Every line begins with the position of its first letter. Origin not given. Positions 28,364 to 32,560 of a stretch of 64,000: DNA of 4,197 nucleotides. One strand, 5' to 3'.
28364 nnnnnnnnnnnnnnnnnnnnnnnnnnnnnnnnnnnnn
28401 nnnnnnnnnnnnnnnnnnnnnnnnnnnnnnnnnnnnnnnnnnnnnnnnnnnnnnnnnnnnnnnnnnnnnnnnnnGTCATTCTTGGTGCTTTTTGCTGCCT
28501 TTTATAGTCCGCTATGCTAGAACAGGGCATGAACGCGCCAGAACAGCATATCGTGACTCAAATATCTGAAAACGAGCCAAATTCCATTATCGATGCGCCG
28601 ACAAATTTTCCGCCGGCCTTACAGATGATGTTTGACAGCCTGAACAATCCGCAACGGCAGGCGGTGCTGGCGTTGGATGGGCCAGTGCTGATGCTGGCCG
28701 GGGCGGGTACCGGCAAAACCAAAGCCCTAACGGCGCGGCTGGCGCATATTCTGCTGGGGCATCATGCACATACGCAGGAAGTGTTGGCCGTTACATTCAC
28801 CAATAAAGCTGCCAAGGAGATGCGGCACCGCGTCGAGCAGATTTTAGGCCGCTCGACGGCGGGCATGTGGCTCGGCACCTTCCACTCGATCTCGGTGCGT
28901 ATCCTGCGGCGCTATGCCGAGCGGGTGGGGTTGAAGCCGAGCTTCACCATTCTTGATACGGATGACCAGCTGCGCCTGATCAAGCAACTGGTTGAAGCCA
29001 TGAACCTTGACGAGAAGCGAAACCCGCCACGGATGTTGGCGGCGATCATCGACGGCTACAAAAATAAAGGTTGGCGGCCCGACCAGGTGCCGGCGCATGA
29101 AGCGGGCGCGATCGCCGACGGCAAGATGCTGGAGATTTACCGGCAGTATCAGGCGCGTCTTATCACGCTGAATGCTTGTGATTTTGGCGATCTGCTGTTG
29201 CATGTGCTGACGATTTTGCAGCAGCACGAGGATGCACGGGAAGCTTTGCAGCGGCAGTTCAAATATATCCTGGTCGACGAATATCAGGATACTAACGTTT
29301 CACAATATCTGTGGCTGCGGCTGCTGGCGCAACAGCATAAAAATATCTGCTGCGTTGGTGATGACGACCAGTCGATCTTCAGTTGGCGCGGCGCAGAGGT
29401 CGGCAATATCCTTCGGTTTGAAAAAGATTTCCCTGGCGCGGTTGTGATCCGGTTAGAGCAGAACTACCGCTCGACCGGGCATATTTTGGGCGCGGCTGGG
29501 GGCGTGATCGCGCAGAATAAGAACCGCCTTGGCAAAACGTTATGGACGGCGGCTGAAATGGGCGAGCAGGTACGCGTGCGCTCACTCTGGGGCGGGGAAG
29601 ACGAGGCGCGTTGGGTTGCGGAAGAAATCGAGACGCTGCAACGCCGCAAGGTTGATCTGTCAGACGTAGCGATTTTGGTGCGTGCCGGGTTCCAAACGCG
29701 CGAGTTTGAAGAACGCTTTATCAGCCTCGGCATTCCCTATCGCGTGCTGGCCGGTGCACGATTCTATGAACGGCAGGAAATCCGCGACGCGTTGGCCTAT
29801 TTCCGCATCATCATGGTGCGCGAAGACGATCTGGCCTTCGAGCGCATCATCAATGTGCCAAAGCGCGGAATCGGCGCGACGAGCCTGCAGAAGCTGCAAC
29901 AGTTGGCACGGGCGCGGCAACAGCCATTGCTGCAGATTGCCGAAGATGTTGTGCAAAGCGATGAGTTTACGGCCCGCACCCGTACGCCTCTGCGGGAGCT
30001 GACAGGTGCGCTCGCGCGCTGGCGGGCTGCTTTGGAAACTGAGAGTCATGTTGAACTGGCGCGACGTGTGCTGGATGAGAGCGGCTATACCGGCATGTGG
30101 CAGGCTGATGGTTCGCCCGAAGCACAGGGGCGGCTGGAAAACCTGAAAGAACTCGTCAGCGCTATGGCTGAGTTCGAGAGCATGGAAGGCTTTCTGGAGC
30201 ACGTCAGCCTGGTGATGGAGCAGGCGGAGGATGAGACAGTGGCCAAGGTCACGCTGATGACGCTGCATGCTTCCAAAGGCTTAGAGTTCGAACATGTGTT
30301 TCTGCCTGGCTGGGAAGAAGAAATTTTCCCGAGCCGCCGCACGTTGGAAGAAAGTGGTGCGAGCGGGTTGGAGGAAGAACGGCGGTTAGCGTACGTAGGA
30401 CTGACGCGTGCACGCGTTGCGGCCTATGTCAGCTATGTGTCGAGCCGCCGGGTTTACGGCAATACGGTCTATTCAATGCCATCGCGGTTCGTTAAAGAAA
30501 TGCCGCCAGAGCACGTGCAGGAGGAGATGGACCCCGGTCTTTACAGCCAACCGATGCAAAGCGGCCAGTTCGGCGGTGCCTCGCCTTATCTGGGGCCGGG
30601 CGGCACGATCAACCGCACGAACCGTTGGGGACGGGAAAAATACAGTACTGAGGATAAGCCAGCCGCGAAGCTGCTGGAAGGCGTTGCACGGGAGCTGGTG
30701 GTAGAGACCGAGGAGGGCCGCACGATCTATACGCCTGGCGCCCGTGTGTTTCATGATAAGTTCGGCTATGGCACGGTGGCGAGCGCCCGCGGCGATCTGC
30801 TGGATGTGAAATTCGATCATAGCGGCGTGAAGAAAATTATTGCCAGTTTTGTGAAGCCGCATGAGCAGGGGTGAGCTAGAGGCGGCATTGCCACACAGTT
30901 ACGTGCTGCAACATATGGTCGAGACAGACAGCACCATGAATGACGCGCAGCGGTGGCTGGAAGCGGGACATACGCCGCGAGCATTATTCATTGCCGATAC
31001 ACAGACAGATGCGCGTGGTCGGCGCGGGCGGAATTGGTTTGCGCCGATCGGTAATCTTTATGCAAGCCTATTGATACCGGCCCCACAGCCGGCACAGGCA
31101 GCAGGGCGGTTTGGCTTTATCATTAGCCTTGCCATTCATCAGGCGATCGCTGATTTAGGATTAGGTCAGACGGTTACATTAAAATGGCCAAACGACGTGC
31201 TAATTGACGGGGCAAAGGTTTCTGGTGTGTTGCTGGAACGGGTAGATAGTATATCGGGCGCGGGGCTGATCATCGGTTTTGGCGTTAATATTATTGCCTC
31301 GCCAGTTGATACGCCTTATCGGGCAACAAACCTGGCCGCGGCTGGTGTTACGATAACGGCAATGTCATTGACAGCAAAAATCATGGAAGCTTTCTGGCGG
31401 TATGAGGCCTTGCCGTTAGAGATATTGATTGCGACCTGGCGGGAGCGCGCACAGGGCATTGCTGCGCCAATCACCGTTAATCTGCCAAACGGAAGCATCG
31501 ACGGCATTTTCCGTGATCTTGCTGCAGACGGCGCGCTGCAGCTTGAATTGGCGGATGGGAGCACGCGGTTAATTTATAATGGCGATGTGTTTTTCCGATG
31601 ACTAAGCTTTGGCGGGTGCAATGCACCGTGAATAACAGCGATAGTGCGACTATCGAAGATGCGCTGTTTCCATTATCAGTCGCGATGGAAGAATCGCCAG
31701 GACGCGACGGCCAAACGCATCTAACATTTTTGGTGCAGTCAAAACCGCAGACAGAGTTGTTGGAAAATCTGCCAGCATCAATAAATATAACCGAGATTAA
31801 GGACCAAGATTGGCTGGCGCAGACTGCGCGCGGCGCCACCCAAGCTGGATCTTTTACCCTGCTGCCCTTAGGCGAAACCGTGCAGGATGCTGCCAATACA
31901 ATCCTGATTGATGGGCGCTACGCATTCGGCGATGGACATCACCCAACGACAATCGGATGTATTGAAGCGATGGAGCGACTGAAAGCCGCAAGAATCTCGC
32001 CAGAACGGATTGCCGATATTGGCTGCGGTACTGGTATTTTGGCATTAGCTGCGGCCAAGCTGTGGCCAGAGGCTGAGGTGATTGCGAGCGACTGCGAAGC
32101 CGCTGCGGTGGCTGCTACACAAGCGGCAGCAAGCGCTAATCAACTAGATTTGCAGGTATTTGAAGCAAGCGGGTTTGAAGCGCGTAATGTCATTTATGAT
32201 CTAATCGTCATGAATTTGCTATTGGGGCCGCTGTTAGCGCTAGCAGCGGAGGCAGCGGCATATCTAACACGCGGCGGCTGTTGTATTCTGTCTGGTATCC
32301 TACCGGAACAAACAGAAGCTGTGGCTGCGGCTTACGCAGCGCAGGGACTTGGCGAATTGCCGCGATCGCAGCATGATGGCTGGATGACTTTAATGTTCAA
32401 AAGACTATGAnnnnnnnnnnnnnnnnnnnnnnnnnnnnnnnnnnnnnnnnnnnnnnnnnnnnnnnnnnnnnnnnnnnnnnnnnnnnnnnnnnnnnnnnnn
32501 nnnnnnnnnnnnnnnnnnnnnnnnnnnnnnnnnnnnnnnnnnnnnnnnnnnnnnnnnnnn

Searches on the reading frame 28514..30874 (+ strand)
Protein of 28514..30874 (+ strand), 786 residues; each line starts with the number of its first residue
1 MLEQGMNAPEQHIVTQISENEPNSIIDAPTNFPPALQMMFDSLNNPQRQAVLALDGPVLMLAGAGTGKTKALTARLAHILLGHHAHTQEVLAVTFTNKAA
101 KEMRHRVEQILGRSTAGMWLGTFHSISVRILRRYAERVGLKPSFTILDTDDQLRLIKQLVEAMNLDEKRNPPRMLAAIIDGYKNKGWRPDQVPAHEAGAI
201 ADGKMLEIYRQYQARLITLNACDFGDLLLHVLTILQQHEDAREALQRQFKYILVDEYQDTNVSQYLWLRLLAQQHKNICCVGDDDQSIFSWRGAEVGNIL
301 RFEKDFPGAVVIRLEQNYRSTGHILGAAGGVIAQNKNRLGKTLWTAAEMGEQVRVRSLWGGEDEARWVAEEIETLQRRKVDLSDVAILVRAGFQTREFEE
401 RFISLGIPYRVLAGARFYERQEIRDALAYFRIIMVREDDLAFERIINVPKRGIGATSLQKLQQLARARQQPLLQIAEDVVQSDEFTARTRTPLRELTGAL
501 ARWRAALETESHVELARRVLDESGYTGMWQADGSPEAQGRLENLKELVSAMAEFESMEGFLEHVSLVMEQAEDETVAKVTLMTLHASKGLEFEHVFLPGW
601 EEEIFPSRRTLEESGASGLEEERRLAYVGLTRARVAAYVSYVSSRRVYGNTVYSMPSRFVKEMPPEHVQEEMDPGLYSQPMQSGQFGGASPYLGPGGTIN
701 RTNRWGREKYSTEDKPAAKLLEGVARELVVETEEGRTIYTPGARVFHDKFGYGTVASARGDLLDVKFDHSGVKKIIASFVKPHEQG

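Call 3: search_protein_families(library=pfam, proteins=[window:28514-30874:+], max_evalue=0.01)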
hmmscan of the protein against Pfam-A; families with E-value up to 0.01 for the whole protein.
window:28514-30874:+ (786 aa): 7 families
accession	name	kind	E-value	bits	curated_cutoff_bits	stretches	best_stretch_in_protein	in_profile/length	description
PF00580.27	UvrD-helicase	-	6.1e-88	295.5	23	1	43-307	1-271/271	UvrD/REP helicase N-terminal domain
PF13361.12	UvrD_C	-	1.3e-67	229.1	25.6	1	312-643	1-349/350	UvrD-like helicase C-terminal domain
PF13245.12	AAA_19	-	2.4e-20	73.5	25.1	1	47-289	1-131/134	AAA domain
PF13604.12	AAA_30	-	3.4e-08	33.9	27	1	43-108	2-67/191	AAA domain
PF13538.12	UvrD_C_2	-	3.2e-07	30.6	27.4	0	579-597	2-20/52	UvrD-like helicase C-terminal domain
PF01443.25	Viral_helicase1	-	4.3e-05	23.9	21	0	243-290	52-100/228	Viral superfamily 1 RNA helicase core domain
PF21196.3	PcrA_UvrD_tudor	-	0.0001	22.5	23.9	1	742-779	2-43/48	PcrA/UvrD tudor domain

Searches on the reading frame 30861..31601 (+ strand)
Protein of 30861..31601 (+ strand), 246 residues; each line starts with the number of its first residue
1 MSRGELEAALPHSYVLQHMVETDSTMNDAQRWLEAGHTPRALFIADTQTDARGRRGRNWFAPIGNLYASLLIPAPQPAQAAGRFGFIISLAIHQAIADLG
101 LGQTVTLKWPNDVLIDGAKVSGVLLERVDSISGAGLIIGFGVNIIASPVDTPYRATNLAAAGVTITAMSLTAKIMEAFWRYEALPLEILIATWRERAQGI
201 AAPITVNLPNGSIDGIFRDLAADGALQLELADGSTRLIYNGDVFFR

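Call 3: search_protein_families(library=pfam, proteins=[window:30861-31601:+], max_evalue=0.01)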
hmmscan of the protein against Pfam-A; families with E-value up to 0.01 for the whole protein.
window:30861-31601:+ (246 aa): 3 families
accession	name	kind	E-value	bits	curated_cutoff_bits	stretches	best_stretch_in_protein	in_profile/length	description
PF03099.24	BPL_LplA_LipB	-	1.1e-16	61.4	21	1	24-143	7-133/133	Biotin/lipoate A/B protein ligase family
PF02237.23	BPL_C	-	2.8e-11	43.6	21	1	203-246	5-48/48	Biotin protein ligase C terminal domain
PF16917.10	BPL_LplA_LipB_2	-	0.0029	17.6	27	1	73-181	49-161/183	Biotin/lipoate A/B protein ligase family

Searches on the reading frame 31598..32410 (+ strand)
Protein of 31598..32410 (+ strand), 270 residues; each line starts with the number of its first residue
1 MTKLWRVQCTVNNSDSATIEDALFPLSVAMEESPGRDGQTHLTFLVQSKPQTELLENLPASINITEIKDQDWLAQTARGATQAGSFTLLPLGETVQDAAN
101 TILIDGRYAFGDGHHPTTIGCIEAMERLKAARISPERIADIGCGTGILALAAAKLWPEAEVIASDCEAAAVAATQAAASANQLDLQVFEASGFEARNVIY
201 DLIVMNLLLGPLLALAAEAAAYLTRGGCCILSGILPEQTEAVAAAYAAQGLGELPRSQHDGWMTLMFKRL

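Call 3: search_protein_families(library=pfam, proteins=[window:31598-32410:+], max_evalue=0.01)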
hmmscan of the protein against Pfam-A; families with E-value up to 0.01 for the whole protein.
window:31598-32410:+ (270 aa): 9 families
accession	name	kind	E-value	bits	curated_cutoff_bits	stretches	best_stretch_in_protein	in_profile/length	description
PF06325.19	PrmA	-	5.9e-40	138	22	1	58-269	83-295/296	Ribosomal protein L11 methyltransferase (PrmA)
PF05175.20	MTS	-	2.2e-13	50.7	23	1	131-206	30-105/170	Methyltransferase small domain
PF13649.12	Methyltransf_25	-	3.2e-09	37.8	27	1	138-227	1-97/97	Methyltransferase domain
PF13489.12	Methyltransf_23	-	1.2e-07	32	27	1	123-238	11-123/164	Methyltransferase domain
PF08242.18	Methyltransf_12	-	3.7e-07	31.2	30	1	140-227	2-96/98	Methyltransferase domain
PF13847.12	Methyltransf_31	-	4.3e-07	30.2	27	1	137-216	6-87/145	Methyltransferase domain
PF08241.18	Methyltransf_11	-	6e-05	24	21.2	1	140-229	2-93/95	Methyltransferase domain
PF10294.15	Methyltransf_16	-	0.00056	20.1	21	1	127-178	39-90/174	Lysine methyltransferase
PF00891.24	Methyltransf_2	-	0.0018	18.1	22.3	1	136-205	64-133/210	O-methyltransferase domain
